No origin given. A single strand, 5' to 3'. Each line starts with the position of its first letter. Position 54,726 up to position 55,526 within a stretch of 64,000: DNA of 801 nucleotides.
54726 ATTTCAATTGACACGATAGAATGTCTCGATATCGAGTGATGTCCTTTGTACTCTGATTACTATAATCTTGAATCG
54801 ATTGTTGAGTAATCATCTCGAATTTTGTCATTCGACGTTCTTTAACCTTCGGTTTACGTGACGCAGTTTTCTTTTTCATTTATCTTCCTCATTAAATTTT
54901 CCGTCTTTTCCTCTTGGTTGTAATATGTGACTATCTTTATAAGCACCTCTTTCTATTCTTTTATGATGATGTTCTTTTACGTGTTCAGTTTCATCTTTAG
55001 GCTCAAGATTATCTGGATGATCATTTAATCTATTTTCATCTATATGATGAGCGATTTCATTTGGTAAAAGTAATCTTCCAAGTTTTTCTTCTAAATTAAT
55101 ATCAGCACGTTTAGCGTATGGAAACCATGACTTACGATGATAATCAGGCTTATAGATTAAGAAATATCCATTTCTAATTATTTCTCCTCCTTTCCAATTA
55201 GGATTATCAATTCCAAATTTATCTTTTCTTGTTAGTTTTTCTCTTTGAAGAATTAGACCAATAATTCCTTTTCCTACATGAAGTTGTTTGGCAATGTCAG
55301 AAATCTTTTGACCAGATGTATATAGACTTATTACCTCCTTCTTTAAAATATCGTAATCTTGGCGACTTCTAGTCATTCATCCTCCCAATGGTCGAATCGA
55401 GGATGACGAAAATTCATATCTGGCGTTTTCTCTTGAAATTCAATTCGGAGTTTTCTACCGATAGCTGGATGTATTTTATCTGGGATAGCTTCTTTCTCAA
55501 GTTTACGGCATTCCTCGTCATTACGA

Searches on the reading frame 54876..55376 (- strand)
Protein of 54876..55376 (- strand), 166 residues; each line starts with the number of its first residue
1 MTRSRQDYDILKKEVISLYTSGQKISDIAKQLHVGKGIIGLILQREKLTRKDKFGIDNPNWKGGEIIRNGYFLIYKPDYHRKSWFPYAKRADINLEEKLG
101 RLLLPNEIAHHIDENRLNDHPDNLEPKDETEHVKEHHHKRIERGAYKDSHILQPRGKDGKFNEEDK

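Call 5: search_protein_families(library=pfam, proteins=[window:54876-55376:-], max_evalue=0.01)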
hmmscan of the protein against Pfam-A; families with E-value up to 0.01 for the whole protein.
window:54876-55376:- (166 aa): 3 families
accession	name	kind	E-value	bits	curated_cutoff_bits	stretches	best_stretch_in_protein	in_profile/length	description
PF19610.4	DUF6115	-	2.6e-05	25.1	27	1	9-43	97-131/134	Family of unknown function (DUF6115)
PF13392.12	HNH_3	-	0.0021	18.1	24.8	1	98-125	11-37/46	HNH endonuclease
PF02796.21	HTH_7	-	0.0072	16.9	23.8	0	14-36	13-35/45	Helix-turn-helix domain of resolvase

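Call 9: search_protein_families(library=phrogs, proteins=[window:54876-55376:-], max_evalue=0.01)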
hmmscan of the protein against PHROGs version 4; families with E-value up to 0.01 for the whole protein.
window:54876-55376:- (166 aa): 9 families
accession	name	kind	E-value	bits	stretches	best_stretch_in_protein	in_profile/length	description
phrog_20891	-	DNA, RNA and nucleotide metabolism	5.8e-12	46.7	1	48-127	113-193/219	HNH endonuclease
phrog_7545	-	DNA, RNA and nucleotide metabolism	6.4e-09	37.2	1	21-142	17-139/160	HNH endonuclease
phrog_15471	-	DNA, RNA and nucleotide metabolism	8.5e-09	36.5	1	68-144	15-88/183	HNH endonuclease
phrog_21964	-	DNA, RNA and nucleotide metabolism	9.4e-09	36.2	1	35-143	113-219/244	HNH endonuclease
phrog_10730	-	DNA, RNA and nucleotide metabolism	1.4e-07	32.4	1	27-147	28-153/234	HNH endonuclease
phrog_14913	-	DNA, RNA and nucleotide metabolism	8.8e-06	26.8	1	95-143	47-95/149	HNH endonuclease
phrog_1303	-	DNA, RNA and nucleotide metabolism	0.003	18.3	1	12-52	29-69/184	DNA binding protein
phrog_8446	-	DNA, RNA and nucleotide metabolism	0.0031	18.2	1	17-145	67-199/211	HNH endonuclease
phrog_19902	-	DNA, RNA and nucleotide metabolism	0.0068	17.2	1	60-137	61-137/221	HNH endonuclease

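Call 83: search_protein_families(library=ncbifam, proteins=[window:54876-55376:-], max_evalue=0.01)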
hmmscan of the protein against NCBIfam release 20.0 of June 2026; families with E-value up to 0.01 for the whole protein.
window:54876-55376:- (166 aa): 1 family
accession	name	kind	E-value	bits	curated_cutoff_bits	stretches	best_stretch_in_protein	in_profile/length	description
NF047515.1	SpiroCoCo_C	equivalog_domain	0.0066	15.6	125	1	12-43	282-313/313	SpiroCoCo family coiled-coil protein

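Call 85: search_solved_structures(query=window:54876-55376:-, max_evalue=1, show_alignments=1)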
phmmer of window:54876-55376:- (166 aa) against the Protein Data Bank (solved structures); distinct sequences matched with E-value up to 1: 4.
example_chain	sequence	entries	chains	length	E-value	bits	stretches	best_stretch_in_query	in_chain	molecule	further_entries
6urs_A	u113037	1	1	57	0.24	14.8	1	3-47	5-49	Sleeping Beauty transposase PAI subdomain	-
2pz1_A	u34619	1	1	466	0.5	13.8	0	23-157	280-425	Rho guanine nucleotide exchange factor 4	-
2dx1_A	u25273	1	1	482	0.54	13.7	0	23-157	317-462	Rho guanine nucleotide exchange factor 4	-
2m8e_A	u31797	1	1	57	0.66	13.4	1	3-47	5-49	SLEEPING BEAUTY TRANSPOSASE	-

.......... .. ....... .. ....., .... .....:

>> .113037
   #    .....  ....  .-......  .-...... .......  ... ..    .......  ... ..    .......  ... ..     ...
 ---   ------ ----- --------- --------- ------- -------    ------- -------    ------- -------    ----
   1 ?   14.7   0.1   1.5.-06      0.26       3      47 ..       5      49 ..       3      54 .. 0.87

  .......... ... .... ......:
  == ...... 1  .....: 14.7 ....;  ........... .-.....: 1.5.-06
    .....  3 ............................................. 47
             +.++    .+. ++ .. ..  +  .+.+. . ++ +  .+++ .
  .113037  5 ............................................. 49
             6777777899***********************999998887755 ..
